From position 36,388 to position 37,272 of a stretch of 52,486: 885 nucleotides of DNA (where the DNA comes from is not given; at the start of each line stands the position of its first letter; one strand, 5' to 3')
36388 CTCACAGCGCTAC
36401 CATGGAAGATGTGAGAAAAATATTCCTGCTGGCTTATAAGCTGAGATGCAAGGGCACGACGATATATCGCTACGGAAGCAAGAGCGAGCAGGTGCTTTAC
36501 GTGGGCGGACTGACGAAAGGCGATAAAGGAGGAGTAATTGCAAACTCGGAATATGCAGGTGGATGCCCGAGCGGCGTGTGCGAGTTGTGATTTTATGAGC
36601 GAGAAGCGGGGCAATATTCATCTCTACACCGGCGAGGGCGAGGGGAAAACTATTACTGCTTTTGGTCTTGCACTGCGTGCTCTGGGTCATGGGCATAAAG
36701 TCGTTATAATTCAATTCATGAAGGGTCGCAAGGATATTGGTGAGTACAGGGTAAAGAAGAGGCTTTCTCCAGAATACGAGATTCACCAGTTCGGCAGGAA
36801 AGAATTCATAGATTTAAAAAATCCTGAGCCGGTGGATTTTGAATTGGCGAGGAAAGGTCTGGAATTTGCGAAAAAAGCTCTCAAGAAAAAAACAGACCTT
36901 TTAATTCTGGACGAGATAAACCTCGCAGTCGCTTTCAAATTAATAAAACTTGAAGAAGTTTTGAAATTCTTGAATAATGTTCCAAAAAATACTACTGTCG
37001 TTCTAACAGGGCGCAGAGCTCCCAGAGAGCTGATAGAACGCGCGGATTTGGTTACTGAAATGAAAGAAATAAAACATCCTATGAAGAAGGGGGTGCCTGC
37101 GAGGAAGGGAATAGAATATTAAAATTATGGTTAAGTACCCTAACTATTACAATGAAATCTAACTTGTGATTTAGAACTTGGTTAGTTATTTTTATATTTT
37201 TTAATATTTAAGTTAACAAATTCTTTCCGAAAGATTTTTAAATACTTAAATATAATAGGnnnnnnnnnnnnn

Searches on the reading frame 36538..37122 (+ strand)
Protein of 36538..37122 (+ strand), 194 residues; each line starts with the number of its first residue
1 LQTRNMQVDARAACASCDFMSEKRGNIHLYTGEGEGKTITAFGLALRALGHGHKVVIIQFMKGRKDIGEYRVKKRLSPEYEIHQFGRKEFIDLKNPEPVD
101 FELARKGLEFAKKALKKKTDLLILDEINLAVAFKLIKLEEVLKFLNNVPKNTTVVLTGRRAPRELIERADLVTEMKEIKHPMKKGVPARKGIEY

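Call 86: search_protein_families(library=pfam, proteins=[window:36538-37122:+], max_evalue=0.0001)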
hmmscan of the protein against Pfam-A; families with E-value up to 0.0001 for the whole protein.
window:36538-37122:+ (194 aa): 2 families
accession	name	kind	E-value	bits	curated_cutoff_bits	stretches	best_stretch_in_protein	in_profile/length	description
PF02572.21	CobA_CobO_BtuR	-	1.5e-61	208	25.7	1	24-194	2-172/172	ATP:corrinoid adenosyltransferase BtuR/CobO/CobP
PF01695.23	IstB_IS21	-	3.4e-05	23.9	24.1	0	13-59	82-127/238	IstB-like ATP binding protein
